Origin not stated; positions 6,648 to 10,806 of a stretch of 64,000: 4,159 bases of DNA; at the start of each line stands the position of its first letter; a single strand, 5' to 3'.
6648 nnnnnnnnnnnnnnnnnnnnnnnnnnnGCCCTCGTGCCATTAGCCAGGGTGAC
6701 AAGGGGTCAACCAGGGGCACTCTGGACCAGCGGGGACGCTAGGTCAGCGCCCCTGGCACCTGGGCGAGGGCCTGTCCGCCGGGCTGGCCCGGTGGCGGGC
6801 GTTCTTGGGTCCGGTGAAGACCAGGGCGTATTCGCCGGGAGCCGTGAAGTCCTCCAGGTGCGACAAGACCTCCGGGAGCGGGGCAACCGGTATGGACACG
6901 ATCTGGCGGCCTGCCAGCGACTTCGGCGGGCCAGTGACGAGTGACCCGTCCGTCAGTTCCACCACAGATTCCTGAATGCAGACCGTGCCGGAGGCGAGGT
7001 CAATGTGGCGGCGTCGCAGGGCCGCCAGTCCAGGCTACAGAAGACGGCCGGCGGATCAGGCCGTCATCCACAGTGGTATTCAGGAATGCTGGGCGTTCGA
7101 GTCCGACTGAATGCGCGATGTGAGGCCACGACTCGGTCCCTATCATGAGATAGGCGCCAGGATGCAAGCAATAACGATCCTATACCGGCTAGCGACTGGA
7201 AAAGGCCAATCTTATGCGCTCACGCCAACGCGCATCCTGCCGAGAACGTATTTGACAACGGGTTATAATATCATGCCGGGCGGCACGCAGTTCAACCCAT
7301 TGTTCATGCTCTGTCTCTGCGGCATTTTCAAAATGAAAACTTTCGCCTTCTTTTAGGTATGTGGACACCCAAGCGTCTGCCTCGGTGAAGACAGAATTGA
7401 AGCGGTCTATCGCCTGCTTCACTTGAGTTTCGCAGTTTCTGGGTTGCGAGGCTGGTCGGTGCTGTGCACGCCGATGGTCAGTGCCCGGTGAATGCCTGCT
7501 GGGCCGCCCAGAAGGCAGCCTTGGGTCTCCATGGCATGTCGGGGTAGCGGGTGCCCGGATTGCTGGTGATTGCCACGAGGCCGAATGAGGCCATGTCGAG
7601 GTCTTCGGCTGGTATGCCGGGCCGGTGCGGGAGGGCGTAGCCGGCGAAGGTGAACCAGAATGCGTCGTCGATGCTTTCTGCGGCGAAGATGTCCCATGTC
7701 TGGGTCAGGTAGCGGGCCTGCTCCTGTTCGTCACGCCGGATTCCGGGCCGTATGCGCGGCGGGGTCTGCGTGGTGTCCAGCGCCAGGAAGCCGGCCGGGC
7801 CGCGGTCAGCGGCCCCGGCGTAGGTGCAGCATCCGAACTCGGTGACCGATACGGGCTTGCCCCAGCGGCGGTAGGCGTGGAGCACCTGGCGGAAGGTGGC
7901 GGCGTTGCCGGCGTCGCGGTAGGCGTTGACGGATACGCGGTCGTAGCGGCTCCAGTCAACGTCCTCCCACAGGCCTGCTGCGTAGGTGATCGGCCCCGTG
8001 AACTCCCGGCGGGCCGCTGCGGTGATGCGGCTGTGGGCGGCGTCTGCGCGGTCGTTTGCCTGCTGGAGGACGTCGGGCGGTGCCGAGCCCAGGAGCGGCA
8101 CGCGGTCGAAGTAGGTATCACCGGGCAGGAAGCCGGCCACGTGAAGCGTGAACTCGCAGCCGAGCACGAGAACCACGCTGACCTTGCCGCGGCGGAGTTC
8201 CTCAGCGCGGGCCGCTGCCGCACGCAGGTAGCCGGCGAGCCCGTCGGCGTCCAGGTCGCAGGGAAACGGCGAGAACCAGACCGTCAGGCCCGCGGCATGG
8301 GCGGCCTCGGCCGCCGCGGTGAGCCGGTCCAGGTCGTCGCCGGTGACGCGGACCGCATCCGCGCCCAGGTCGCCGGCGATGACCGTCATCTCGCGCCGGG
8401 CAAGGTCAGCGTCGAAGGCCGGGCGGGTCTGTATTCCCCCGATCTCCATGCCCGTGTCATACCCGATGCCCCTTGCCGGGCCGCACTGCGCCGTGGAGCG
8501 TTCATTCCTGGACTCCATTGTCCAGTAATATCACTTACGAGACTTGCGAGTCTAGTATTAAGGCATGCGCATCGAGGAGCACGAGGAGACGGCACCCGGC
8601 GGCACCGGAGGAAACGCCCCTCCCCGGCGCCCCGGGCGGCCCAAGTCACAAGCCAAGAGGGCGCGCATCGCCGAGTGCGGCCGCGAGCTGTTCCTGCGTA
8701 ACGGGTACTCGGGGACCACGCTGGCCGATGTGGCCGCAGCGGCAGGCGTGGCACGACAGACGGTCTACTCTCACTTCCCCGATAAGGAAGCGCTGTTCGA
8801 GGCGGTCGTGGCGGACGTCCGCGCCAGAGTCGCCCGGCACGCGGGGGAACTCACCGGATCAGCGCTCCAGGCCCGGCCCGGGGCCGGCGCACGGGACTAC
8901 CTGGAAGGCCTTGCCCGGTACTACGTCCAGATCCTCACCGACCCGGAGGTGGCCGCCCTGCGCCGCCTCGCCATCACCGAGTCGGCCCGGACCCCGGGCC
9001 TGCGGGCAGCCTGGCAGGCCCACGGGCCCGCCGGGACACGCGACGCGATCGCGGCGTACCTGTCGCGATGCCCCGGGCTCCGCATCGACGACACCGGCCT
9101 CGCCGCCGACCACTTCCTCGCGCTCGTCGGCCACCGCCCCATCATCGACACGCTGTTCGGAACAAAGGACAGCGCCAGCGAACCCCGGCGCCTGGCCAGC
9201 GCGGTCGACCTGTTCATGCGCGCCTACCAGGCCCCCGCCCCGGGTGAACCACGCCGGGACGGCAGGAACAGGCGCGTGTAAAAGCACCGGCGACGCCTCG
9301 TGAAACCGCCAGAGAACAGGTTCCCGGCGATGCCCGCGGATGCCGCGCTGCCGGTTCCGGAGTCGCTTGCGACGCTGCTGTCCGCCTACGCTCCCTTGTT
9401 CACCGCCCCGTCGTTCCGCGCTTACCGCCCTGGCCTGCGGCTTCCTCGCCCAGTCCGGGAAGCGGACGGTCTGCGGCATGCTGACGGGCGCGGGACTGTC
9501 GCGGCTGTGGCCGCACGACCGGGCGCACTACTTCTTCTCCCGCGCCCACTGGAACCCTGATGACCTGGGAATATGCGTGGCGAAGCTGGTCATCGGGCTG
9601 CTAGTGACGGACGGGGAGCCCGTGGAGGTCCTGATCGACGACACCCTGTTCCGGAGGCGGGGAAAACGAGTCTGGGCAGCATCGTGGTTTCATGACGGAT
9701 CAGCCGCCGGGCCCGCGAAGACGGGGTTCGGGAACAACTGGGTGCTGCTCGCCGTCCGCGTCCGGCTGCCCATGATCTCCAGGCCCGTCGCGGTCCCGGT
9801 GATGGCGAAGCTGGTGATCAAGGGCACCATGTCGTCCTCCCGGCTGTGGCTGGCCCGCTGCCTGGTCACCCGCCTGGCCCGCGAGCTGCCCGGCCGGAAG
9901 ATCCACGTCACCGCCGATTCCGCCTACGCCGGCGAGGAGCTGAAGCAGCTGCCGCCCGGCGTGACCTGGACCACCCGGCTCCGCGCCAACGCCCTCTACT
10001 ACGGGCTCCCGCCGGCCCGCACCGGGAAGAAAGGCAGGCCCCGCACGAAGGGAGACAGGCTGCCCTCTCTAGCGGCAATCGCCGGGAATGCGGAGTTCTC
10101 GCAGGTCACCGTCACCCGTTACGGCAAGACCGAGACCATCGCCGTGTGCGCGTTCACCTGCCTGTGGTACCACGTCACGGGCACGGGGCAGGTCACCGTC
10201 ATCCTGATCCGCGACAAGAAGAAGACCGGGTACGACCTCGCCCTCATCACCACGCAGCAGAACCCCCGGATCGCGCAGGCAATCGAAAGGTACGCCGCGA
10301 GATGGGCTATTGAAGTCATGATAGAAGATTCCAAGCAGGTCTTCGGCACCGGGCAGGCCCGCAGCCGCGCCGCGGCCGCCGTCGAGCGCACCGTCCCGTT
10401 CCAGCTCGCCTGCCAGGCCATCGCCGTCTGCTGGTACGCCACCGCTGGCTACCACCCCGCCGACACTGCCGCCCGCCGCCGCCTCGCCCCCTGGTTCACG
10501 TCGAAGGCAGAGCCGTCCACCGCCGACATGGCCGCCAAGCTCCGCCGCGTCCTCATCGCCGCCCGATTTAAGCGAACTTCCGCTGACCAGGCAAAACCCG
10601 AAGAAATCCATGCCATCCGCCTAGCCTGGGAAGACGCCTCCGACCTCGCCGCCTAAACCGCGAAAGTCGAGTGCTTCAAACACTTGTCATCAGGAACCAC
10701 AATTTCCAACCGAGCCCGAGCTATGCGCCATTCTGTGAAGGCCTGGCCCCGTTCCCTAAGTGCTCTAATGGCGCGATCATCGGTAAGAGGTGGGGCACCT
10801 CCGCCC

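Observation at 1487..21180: Array of attP-like relics built on a tRNA-Gly(CCC) 3' half, dividing 21 kb into small integrase-less cargo modules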

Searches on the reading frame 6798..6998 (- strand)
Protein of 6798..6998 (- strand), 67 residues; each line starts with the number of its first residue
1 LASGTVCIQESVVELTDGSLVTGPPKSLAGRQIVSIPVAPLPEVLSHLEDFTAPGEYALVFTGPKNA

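Call 64: search_protein_families(library=pfam, proteins=[window:6798-6998:-], max_evalue=0.01)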
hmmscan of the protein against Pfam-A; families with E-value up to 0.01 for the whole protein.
seq(67 aa): 0 families

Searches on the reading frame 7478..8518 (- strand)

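Call 8: search_protein_families(library=pfam, proteins=[window:7478-8518:-], max_evalue=0.01)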
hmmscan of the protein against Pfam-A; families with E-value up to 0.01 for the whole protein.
window:7478-8518:- (346 aa): 1 family
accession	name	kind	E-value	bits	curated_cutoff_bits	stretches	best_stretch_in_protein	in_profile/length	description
PF22612.2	GH113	-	0.0007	19.5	27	1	156-244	141-232/289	Glycoside Hydrolase Family 113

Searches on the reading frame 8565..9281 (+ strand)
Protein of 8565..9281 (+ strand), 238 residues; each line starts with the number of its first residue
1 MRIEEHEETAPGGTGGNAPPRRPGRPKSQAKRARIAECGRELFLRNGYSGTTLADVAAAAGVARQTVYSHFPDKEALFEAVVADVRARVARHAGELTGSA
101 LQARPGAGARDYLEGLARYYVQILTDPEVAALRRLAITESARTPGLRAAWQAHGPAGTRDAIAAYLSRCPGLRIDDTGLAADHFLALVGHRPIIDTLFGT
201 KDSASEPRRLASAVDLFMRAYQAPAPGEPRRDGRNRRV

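Call 8: search_protein_families(library=pfam, proteins=[window:8565-9281:+], max_evalue=0.01)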
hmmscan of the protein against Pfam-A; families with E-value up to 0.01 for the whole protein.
window:8565-9281:+ (238 aa): 2 families
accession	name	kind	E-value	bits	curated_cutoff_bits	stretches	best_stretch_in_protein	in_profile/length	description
PF14246.11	TetR_C_7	-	2.8e-21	76.1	22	1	113-223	3-119/119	AefR-like transcriptional repressor, C-terminal domain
PF00440.29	TetR_N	-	2.3e-16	59.7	24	1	39-81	5-47/47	Bacterial regulatory proteins, tetR family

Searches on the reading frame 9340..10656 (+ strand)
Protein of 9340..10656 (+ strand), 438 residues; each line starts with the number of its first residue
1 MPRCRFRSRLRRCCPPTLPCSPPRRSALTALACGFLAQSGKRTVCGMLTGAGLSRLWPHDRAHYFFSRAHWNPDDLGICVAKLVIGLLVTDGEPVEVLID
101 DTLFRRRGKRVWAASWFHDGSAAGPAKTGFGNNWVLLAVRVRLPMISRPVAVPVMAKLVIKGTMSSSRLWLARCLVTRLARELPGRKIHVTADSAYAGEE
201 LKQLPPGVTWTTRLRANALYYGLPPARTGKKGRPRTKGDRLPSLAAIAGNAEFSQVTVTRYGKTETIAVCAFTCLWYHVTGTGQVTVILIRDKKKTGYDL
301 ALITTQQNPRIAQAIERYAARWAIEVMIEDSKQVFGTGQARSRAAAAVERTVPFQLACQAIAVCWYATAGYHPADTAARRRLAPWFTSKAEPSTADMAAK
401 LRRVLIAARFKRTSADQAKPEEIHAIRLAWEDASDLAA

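Call 8: search_protein_families(library=pfam, proteins=[window:9340-10656:+], max_evalue=0.01)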
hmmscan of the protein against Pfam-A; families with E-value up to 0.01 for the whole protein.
window:9340-10656:+ (438 aa): 2 families
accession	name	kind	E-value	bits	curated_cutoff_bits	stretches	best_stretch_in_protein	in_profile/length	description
PF13546.12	DDE_5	-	3.1e-22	79.8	27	1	24-267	11-263/272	DDE superfamily endonuclease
PF01609.27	DDE_Tnp_1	-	4.4e-06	27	23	1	168-350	63-189/200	Transposase DDE domain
